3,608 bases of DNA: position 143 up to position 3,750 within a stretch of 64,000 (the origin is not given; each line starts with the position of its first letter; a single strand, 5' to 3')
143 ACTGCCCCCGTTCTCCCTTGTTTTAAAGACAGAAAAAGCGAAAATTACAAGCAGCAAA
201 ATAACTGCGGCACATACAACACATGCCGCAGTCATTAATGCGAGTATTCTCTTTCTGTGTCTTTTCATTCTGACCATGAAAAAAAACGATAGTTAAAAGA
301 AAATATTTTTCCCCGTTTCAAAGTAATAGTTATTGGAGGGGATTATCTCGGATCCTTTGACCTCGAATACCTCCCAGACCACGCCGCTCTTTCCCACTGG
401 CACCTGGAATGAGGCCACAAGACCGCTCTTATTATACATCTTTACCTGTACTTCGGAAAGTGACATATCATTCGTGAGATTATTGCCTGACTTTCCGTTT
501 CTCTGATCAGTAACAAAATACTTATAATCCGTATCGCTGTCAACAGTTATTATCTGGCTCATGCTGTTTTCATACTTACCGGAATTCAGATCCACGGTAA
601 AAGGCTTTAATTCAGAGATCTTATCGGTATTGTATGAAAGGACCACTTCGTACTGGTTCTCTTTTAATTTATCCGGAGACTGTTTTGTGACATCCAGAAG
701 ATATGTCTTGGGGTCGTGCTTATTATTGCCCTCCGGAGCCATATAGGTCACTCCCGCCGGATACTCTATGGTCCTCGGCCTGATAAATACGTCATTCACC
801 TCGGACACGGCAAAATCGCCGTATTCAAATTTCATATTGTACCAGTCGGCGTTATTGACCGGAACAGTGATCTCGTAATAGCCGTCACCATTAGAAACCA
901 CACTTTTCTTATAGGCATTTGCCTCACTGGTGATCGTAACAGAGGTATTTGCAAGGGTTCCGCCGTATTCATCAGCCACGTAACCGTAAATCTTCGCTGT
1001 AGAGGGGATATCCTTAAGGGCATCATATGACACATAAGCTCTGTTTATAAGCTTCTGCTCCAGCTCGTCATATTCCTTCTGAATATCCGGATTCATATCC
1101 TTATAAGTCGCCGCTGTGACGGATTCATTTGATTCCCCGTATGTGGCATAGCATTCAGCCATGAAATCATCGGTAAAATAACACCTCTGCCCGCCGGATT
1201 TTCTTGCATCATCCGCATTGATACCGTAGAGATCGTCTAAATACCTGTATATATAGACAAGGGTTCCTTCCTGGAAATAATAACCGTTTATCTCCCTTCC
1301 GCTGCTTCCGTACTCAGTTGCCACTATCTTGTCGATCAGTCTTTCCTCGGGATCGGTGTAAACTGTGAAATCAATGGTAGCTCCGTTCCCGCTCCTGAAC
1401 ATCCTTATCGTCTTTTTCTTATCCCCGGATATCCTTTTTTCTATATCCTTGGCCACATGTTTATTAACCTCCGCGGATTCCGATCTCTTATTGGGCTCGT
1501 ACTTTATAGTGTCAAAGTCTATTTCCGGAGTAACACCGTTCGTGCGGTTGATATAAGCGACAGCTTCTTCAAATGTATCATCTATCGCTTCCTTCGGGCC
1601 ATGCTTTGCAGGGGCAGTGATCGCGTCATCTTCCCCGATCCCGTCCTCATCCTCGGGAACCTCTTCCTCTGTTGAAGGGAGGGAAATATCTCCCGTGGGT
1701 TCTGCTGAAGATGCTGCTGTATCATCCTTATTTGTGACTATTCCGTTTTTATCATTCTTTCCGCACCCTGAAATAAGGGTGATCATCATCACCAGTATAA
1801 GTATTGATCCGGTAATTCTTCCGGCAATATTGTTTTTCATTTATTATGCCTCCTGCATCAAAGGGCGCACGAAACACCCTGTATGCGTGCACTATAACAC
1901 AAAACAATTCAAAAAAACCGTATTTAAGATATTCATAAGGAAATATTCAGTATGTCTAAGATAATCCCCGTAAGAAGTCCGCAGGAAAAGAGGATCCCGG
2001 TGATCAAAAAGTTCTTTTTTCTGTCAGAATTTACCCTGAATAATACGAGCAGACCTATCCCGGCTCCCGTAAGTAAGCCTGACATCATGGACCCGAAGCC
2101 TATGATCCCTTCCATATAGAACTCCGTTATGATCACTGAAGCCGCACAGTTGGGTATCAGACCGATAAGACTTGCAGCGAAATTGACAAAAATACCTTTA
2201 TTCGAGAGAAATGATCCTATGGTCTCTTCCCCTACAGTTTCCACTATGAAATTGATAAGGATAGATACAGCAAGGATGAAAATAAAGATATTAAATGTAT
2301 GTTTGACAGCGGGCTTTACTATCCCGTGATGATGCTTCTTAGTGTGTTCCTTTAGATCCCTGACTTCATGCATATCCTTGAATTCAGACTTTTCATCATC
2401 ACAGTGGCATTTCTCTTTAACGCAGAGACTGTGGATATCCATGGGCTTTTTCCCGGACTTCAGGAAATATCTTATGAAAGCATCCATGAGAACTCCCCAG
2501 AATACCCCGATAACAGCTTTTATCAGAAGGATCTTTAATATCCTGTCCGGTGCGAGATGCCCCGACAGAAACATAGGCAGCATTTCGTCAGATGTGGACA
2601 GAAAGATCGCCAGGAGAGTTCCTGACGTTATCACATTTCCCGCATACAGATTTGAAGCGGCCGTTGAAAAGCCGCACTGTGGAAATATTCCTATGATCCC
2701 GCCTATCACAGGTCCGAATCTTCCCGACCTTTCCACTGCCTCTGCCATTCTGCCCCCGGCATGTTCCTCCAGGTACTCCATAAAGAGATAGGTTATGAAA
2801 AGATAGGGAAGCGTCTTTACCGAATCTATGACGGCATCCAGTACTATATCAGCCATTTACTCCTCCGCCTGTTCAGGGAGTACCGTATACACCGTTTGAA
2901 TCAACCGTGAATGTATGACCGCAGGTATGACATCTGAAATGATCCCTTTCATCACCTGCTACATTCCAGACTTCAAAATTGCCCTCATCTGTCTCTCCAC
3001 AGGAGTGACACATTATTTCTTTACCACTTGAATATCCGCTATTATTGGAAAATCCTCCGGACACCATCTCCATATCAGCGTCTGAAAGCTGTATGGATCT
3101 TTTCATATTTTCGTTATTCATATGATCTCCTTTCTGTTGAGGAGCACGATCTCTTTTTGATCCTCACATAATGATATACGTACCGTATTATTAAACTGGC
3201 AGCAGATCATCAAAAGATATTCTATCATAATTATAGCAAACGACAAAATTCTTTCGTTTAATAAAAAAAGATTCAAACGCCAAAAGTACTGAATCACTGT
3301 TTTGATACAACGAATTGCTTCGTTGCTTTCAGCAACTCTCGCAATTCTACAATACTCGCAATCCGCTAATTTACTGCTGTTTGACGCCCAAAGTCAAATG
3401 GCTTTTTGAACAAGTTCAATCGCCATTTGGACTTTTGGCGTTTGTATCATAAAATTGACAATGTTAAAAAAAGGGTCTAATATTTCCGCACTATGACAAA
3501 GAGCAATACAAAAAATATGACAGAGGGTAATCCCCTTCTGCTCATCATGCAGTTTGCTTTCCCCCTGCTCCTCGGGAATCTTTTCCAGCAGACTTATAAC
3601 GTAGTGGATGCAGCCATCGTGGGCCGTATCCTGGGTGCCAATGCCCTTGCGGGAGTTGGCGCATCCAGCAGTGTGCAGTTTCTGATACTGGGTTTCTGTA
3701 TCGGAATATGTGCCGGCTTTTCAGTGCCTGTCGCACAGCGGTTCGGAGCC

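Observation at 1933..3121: Double-glycine-leader Cys4 zinc-ribbon peptide co-transcribed with a His/Cys-rich 10-TM permease, with no C39/ABC exporter nearby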

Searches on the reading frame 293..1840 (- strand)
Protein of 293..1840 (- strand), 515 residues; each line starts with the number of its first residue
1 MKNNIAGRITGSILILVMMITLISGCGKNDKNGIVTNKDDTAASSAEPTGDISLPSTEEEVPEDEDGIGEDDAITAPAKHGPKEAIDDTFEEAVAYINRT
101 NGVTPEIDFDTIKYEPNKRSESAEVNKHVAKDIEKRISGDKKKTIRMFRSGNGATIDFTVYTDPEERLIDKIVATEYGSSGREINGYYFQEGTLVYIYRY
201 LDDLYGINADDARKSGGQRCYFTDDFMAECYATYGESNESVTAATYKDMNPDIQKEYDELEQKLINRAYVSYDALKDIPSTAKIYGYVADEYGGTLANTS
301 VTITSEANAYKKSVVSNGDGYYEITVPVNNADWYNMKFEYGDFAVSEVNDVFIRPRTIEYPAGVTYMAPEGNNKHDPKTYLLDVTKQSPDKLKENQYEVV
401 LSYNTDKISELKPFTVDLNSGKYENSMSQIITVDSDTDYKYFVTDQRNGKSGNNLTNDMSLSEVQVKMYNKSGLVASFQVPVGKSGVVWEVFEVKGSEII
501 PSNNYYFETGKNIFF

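Call 3: search_protein_families(library=pfam, proteins=[window:293-1840:-], max_evalue=1)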
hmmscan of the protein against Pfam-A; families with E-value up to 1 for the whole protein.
window:293-1840:- (515 aa): 2 families
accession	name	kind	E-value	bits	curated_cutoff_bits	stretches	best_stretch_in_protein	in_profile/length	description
PF13620.12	CarboxypepD_reg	-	4e-07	30.7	32.3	1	284-355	2-71/82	Carboxypeptidase regulatory-like domain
PF02369.22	Big_1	-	0.028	15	34.9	1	282-340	19-80/93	Bacterial Ig-like domain (group 1)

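Call 4: search_protein_families(library=ncbifam, proteins=[window:293-1840:-], max_evalue=1)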
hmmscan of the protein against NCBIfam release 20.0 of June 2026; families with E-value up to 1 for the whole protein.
window:293-1840:- (515 aa): 0 families

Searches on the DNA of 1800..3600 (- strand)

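Call 32: search_rna_families(source=window, start=1800, end=3600, threshold=evalue, max_evalue=1)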
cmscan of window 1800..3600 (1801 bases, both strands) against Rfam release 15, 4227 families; matches with E-value up to 1: 2.
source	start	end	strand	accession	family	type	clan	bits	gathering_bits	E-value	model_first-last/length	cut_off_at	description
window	3303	3449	-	RF01699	Clostridiales-1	Gene; sRNA;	-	79.3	48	2.1e-17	1-166/166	no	Clostridiales-1 RNA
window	3195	3283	-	RF02694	RalA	Gene; sRNA;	-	17.3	170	0.69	51-137/179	no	RalR antitoxin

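Call 37: search_rna_families(sources=[L001, L008, L009, L010, L011, L013, L014, L002, L005], threshold=gathering)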
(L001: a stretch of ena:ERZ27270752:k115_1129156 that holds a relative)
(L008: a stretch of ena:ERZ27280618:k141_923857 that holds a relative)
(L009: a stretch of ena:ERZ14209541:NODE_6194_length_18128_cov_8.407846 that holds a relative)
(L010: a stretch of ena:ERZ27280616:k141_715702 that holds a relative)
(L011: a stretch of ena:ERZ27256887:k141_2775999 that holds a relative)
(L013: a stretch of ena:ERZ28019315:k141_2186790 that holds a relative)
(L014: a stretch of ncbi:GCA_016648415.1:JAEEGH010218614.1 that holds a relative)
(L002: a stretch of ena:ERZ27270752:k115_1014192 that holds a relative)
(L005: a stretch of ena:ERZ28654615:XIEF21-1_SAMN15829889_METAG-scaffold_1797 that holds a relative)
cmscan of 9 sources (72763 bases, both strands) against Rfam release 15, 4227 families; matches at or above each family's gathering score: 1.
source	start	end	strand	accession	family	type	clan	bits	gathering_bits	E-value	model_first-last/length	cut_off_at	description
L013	9925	10278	-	RF00023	tmRNA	Gene;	CL00001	100.2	47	6.9e-38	1-374/374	no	transfer-messenger RNA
